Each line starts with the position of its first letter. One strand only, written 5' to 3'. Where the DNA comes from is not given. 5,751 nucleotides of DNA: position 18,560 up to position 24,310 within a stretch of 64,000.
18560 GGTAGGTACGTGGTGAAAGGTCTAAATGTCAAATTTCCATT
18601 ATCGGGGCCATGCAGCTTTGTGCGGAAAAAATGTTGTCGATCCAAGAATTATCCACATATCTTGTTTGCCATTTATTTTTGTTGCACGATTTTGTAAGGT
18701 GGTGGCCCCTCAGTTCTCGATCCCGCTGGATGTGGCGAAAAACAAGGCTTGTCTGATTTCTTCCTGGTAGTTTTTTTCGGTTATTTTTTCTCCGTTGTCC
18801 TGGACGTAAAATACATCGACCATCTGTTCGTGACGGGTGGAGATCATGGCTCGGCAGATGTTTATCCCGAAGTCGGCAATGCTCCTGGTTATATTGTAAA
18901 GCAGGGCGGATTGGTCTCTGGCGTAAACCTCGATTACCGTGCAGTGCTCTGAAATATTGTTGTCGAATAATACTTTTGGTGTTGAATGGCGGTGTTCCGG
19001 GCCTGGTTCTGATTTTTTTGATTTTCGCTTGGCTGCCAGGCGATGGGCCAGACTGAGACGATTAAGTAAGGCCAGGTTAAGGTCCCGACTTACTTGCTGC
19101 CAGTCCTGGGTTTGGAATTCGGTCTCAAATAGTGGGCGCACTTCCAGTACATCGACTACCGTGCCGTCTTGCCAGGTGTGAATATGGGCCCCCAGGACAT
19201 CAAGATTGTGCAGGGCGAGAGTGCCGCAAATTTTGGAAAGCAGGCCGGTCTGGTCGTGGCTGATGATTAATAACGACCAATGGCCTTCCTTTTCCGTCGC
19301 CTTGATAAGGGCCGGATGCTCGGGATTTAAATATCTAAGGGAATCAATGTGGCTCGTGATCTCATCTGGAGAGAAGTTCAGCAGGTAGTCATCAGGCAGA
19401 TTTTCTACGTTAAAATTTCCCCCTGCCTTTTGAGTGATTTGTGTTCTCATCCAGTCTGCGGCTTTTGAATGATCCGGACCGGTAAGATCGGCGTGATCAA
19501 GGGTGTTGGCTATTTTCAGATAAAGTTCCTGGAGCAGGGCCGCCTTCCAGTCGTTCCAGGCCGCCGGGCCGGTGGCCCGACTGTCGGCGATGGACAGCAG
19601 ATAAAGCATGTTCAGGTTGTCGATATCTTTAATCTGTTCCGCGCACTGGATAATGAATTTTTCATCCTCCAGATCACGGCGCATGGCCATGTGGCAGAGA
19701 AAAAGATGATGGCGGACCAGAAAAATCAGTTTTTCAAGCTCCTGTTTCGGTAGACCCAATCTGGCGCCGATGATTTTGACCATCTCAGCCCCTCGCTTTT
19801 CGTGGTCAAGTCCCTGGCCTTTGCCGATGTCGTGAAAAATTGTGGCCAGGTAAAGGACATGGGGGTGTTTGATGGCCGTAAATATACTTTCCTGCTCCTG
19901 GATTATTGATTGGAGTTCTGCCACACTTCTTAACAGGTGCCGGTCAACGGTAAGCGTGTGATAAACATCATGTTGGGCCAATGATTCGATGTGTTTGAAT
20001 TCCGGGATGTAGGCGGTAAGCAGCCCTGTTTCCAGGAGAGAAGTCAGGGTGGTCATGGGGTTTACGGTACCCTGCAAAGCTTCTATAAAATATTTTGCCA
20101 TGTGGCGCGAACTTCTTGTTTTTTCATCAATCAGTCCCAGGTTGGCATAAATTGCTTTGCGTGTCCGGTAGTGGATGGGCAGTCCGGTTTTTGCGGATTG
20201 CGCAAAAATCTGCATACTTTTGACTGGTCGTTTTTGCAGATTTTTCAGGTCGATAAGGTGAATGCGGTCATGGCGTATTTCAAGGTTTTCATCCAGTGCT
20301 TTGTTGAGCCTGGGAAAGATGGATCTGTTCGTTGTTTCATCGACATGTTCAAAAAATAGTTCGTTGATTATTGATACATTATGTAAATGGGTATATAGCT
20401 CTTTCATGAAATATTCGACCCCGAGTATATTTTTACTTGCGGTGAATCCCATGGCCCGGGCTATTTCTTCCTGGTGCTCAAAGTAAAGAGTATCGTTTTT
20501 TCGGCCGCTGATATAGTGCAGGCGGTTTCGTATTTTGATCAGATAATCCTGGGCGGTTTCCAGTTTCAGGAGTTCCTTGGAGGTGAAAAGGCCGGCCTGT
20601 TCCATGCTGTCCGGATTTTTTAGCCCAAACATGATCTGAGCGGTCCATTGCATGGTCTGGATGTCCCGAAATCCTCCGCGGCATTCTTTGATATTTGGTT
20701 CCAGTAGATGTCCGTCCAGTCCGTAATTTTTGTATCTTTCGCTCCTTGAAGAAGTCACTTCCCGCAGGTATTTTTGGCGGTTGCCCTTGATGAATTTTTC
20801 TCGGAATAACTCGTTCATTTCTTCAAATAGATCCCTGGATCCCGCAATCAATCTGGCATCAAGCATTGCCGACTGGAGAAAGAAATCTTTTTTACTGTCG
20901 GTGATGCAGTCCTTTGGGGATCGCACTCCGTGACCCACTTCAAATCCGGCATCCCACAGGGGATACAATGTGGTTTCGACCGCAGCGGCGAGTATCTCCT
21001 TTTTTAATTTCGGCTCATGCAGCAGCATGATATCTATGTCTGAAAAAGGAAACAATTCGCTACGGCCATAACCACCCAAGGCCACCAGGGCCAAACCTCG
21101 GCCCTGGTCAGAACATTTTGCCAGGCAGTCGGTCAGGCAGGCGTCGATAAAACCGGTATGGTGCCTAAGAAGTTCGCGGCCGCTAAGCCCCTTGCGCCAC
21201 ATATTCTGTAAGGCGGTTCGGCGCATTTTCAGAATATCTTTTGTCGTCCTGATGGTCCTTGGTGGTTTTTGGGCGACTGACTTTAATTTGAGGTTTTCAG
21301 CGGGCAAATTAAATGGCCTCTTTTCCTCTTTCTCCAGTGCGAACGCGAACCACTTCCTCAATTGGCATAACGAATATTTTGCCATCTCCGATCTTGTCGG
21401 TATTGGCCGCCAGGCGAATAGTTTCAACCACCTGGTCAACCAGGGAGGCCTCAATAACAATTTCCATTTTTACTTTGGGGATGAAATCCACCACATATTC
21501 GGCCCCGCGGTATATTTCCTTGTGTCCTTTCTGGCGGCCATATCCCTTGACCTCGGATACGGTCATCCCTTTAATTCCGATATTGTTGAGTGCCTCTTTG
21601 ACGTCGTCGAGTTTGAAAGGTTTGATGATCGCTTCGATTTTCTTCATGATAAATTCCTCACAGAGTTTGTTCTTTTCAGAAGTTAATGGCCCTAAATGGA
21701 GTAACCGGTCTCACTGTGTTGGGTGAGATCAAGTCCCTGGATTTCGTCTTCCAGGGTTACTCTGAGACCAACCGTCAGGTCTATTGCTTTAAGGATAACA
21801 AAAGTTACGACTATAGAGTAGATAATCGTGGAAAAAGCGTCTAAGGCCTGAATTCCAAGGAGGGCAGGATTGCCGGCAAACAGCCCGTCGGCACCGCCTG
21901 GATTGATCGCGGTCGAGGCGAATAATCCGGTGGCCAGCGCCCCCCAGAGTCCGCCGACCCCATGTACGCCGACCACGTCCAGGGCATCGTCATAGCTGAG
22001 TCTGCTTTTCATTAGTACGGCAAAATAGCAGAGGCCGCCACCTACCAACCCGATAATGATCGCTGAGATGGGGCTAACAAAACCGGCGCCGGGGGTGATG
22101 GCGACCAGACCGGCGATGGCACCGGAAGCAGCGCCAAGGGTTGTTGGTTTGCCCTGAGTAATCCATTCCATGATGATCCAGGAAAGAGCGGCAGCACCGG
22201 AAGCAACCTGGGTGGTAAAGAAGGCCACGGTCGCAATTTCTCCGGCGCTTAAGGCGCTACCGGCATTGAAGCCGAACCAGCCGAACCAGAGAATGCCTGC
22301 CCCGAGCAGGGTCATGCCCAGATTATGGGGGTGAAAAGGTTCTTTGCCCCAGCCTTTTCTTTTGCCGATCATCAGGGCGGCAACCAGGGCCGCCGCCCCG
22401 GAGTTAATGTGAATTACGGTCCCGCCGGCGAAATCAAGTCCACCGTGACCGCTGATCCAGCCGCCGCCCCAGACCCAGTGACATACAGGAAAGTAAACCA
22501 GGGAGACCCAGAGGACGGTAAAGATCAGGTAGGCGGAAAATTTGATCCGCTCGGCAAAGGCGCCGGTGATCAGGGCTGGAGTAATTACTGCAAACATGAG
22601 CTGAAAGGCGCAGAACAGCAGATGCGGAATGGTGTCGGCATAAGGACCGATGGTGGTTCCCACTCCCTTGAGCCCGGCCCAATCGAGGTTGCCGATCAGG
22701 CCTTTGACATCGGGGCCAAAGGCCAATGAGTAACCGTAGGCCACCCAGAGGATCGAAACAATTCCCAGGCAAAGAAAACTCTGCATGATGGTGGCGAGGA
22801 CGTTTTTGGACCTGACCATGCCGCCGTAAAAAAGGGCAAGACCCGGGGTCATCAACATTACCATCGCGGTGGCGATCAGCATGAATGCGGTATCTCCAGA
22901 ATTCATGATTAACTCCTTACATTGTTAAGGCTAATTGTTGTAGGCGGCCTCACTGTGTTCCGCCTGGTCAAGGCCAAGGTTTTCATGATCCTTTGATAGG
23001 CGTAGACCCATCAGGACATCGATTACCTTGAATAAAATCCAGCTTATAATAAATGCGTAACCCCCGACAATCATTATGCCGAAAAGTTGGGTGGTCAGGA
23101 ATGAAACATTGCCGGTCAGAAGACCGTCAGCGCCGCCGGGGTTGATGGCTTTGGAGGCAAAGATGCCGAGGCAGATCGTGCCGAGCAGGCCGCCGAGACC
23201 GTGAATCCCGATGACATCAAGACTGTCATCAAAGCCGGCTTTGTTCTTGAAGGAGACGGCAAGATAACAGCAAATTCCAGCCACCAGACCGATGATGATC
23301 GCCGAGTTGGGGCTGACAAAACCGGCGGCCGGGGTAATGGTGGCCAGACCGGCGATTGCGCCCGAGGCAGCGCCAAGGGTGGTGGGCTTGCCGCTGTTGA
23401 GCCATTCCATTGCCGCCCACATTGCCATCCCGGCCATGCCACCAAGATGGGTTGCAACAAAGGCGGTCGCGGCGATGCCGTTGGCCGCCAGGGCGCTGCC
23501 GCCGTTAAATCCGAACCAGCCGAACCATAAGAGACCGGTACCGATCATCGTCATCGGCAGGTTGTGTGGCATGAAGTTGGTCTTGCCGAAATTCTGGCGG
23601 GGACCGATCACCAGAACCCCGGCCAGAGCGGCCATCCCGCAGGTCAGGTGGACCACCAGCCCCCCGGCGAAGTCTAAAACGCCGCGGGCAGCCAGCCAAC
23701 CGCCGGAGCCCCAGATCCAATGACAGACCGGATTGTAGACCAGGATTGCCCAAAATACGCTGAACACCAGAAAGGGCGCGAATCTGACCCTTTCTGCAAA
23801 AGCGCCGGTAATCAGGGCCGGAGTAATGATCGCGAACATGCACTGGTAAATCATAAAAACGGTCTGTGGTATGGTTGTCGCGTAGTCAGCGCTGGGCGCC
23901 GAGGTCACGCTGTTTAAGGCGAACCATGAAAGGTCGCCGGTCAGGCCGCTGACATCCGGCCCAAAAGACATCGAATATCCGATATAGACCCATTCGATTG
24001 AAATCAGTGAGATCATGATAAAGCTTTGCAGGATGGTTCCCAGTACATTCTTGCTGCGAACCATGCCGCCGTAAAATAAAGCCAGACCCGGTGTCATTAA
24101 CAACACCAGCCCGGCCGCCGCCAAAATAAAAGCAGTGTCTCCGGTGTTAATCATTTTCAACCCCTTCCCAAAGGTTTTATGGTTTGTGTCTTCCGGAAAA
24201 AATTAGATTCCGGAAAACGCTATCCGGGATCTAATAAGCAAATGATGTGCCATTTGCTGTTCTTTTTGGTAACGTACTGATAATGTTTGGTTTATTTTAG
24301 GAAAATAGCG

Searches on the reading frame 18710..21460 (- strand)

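Call 100: search_protein_families(library=pfam, proteins=[window:18710-21460:-], max_evalue=0.000001)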
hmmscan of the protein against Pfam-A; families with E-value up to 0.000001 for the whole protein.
window:18710-21460:- (916 aa): 5 families
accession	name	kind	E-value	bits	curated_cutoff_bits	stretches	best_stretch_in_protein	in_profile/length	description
PF08335.16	GlnD_UR_UTase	-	1e-38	133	21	1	236-370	7-141/141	GlnD PII-uridylyltransferase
PF24931.1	ACT_ACR9_3rd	-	3.1e-12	46.8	27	1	830-906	2-80/98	ACR9-like, ACT-like domain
PF01842.31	ACT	-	3.7e-09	36.6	27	0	729-767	2-41/66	ACT domain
PF01966.28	HD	-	1.9e-08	35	22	1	512-618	7-115/116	HD domain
PF13291.12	ACT_4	-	6.1e-08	33.7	27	0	841-882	7-49/80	ACT domain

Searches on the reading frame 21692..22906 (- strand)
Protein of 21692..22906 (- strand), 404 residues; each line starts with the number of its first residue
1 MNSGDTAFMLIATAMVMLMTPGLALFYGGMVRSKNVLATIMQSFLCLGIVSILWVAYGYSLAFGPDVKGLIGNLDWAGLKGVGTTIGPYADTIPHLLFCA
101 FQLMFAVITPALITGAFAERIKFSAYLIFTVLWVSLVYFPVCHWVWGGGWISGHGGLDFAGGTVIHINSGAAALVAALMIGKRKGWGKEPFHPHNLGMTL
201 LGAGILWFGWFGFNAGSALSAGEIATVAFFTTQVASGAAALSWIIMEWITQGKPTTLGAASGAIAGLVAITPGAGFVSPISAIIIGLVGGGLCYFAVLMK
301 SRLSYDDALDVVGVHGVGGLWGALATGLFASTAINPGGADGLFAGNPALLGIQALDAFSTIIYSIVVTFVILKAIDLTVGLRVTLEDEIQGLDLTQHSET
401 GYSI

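Call 100: search_protein_families(library=pfam, proteins=[window:21692-22906:-], max_evalue=0.000001)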
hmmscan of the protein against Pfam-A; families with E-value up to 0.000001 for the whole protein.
window:21692-22906:- (404 aa): 1 family
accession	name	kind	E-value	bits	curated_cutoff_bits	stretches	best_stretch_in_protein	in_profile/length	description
PF00909.26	Ammonium_transp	-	4.8e-132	440.9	23.2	1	7-402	1-399/399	Ammonium Transporter Family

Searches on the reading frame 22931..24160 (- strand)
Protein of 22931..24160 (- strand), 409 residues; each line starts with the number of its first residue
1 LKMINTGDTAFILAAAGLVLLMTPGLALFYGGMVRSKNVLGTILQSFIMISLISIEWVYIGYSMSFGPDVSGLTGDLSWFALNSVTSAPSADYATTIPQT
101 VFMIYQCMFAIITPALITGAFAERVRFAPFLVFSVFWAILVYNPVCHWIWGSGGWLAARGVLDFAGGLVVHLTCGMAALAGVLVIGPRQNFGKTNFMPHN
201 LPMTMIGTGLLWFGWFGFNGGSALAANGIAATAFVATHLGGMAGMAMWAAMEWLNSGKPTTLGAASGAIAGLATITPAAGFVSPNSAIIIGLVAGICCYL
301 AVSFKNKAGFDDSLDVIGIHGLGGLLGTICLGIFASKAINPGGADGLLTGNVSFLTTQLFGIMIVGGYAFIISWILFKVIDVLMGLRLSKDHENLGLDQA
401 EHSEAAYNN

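Call 100: search_protein_families(library=pfam, proteins=[window:22931-24160:-], max_evalue=0.000001)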
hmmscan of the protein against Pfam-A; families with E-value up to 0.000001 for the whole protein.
window:22931-24160:- (409 aa): 1 family
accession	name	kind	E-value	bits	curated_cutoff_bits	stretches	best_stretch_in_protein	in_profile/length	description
PF00909.26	Ammonium_transp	-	4.3e-126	421.3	23.2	1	10-407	1-399/399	Ammonium Transporter Family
